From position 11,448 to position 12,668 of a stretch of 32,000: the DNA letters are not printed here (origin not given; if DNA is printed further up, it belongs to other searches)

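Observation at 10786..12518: Overlapping wHTH regulator plus nucleotidyltransferase pair (AbiE-like), with an extra wHTH fused to the nucleotidyltransferase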

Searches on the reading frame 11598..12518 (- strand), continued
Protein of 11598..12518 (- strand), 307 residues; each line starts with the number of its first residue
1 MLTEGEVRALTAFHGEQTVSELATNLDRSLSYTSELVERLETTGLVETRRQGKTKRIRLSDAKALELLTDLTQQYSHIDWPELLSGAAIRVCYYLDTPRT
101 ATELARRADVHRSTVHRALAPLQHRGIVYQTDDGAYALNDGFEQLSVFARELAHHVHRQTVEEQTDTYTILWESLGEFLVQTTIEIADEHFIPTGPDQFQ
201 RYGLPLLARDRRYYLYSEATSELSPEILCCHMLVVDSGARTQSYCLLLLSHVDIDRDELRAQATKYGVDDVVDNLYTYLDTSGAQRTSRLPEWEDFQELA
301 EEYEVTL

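Call 27: predict_structure(alignment_id=A2)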
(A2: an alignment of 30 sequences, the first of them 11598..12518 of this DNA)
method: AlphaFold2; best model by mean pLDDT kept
length: 307 residues; sequences in the alignment: 30
mean_pLDDT: 92.2   pTM: 0.85
mean pLDDT of the five models: 92.2, 92.0, 91.5, 90.0, 84.0
residues with pLDDT >= 90: 251; 70-90: 54; 50-70: 2; < 50: 0
segments of 3 or more residues with pLDDT < 50: none
pLDDT, mean of each block of 10 residues (from residue 1): 92 90 94 94 92 91 93 91 92 95 94 96 96 94 94 95 94 94 93 91 80 90 92 91 93 92 94 94 89 92 85
secondary structure, 60 per line:
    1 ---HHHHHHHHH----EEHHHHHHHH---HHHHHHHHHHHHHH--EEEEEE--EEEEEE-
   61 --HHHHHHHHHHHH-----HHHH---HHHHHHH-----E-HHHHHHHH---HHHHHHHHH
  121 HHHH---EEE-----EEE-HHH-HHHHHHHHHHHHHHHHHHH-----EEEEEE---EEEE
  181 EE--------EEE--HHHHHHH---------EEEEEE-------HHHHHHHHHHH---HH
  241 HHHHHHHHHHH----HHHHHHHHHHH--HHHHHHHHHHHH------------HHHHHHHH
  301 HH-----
elements in order: H4-12 H19-26 H30-43 E46-51 E54-59 H63-74 H80-83 H87-93 H101-108 H112-124 E128-130 E136-138 H144-162 E168-173 E177-182 E191-193 H196-202 E212-217 H225-235 H239-251 H256-266 H269-280 H293-302

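Call 31: fold_search(model_id=the predicted structure, library=pdb)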
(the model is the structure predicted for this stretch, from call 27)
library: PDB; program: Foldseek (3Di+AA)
matches with E <= 10: 1731; with E <= 0.001: 0
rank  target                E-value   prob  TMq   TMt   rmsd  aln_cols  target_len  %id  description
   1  5afq_A                1.4e-03  0.80  0.17  0.12  22.9       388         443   12  Crystal structure of RPC62 - RPC32 beta (released 2015-10-07)
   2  2xub                  2.2e-03  0.75  0.17  0.12  22.0       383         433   11  Human RPC62 subunit structure (released 2011-03-02)
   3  6juv_A                2.8e-03  0.99  0.22  0.32  12.1       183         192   15  Crytsal structure of ScpB derived from Pyrococcus yayanosii (released 2020-01-22)
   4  2xv4                  3.3e-03  0.72  0.17  0.14  23.4       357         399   13  Structure of Human RPC62 (partial) (released 2011-03-02)
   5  6o8k                  3.7e-03  1.00  0.22  0.66   2.0        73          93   34  Crystal Structure of apo and reduced Sulfide-responsive transcriptional repressor (SqrR) from Rhodobacter capsulatus. (released 2020-04-01)
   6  5afq_B                3.7e-03  0.63  0.17  0.12  26.4       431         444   11  Crystal structure of RPC62 - RPC32 beta (released 2015-10-07)
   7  7ast_X                3.9e-03  0.69  0.18  0.13  22.4       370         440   12  Apo Human RNA Polymerase III (released 2020-12-23)
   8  6o8n_A                5.0e-03  1.00  0.22  0.65   2.5        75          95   32  Crystal Structure of C9S tetrasulfide state of Sulfide-responsive transcriptional repressor (SqrR) from Rhodobacter ca (released 2020-04-01)
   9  7d58_O                5.8e-03  0.60  0.16  0.11  22.4       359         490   12  cryo-EM structure of human RNA polymerase III in elongating state (released 2021-02-17)
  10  2v9v                  6.1e-03  1.00  0.17  0.36  13.7       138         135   17  Crystal Structure of Moorella thermoacetica SelB(377-511) (released 2007-09-11)
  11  3gw2                  6.8e-03  1.00  0.19  0.56   4.4        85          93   25  Crystal structure of possible transcriptional regulatory protein (fragment 1-100) from Mycobacterium bovis. Northeast St (released 2009-04-21)
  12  1lva                  6.8e-03  0.99  0.18  0.21  17.8       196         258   15  Crystal structure of a C-terminal fragment of Moorella thermoacetica elongation factor SelB (released 2002-08-21)
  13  1p4x                  7.1e-03  0.99  0.21  0.26  16.1       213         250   11  Crystal structure of SarS protein from Staphylococcus Aureus (released 2003-07-08)
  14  8cli_A                7.5e-03  0.35  0.14  0.09  23.1       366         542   11  TFIIIC TauB-DNA monomer (released 2023-06-21)
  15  3gfi_A                8.7e-03  1.00  0.24  0.46  12.4       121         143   13  Crystal structure of ST1710 complexed with its promoter DNA (released 2009-08-25)
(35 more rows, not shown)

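Call 73: fold_search(model_id=the predicted structure, library=viral)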
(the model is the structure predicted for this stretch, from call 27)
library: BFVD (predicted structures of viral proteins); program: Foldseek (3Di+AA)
matches with E <= 10: 1296; with E <= 0.001: 9
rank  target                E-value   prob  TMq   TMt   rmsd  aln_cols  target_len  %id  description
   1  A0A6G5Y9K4            7.8e-06  1.00  0.17  0.22  15.8       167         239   16  (no name in the UniProt tables at hand)
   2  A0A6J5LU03            3.1e-05  1.00  0.23  0.32  14.5       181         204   16  Transcription regulator TrmB, N-terminal [uncultured Caudovirales phage]
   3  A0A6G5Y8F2            9.1e-05  1.00  0.18  0.18  20.4       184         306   12  (no name in the UniProt tables at hand)
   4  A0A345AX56            2.3e-04  1.00  0.20  0.30  15.3       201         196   14  (no name in the UniProt tables at hand)
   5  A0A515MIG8            4.6e-04  1.00  0.20  0.31  10.6       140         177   21  HTH marR-type domain-containing protein [Gordonia phage SheckWes]
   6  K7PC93                6.3e-04  1.00  0.16  0.34  12.4       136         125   18  Protein ORF112 [Cyprinid herpesvirus 1]
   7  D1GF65                6.6e-04  1.00  0.19  0.29  13.1       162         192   18  Uncharacterized protein [Sulfolobus spindle-shaped virus 7]
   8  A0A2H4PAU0            8.1e-04  1.00  0.18  0.17  16.9       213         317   15  (no name in the UniProt tables at hand)
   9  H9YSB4                9.5e-04  1.00  0.19  0.24  15.7       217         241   16  (no name in the UniProt tables at hand)
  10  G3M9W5                1.1e-03  0.95  0.24  0.13  19.1       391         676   12  Gp224 [Bacillus phage G]
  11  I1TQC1                1.2e-03  0.95  0.20  0.10  20.3       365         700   12  (no name in the UniProt tables at hand)
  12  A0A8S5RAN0            1.6e-03  1.00  0.25  0.30  10.4       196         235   17  Helix-turn-helix domain protein [virus sp. ctQcs9]
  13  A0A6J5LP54            1.7e-03  1.00  0.17  0.29  13.5       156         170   15  Uncharacterized protein [uncultured Caudovirales phage]
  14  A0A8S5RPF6            2.5e-03  1.00  0.26  0.30  10.5       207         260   14  Helix-turn-helix domain protein [virus sp. ctrcb4]
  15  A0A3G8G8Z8            2.8e-03  1.00  0.19  0.11  10.4       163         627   17  (no name in the UniProt tables at hand)
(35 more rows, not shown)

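Call 78: search_protein_families(library=phrogs, proteins=[window:11598-12518:-], max_evalue=0.001)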
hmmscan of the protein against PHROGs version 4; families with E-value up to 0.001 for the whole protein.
window:11598-12518:- (307 aa): 5 families
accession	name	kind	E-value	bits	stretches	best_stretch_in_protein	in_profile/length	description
phrog_1368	-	transcription regulation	9.2e-08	32.8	1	100-152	29-81/101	transcriptional regulator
phrog_1123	-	unknown function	2.3e-07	31.6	0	93-137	41-85/112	-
phrog_11214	-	unknown function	8.8e-07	29.9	0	13-56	62-105/123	-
phrog_2440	-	transcription regulation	8.5e-06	26.7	0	98-138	43-87/126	transcriptional regulator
phrog_2030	-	transcription regulation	1.6e-05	25.7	0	96-164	27-93/202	transcriptional regulator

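Call 80: search_solved_structures(query=A2, max_evalue=10)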
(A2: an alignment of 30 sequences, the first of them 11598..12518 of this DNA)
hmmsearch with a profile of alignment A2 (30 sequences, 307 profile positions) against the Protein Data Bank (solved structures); distinct sequences matched with E-value up to 10: 52.
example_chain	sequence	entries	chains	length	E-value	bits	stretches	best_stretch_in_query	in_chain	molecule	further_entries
13ct_A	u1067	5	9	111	4.1e-06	29.5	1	6-75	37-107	Transcriptional regulator, ArsR family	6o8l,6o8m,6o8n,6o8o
6o8k_A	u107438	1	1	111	4.1e-06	29.5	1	6-75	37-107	Transcriptional regulator, ArsR family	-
4k2e_A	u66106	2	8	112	8.2e-05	25.2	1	2-71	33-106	Transcriptional activator HlyU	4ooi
7r22_A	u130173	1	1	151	0.00023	23.8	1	12-68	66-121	ArsR family transcriptional regulator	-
3jth_A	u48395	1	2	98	0.00064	22.3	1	1-65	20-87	Transcription activator HlyU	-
5znx_A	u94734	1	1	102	0.0007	22.2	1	1-65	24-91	Transcriptional activator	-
2rdp_A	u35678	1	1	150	0.0014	21.2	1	14-59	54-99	putative transcriptional regulator MarR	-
3f6v_A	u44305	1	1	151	0.0017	20.9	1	13-88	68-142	Possible transcriptional regulator, ArsR family protein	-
3tgn_A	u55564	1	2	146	0.0029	20.1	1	84-160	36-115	Adc operon repressor AdcR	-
4omy_A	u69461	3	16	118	0.0036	19.8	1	12-75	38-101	NolR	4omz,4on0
1lj9_A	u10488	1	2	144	0.0049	19.4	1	68-134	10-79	transcriptional regulator SlyA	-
6cda_A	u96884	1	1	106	0.0059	19.1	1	7-77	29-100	ArsR family transcriptional regulator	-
1r1u_A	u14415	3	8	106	0.011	18.3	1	7-77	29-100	repressor protein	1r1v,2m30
2kjb_A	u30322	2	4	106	0.011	18.3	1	7-77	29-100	CzrA protein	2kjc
4ggg_A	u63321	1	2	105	0.012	18.1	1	7-77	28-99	Repressor protein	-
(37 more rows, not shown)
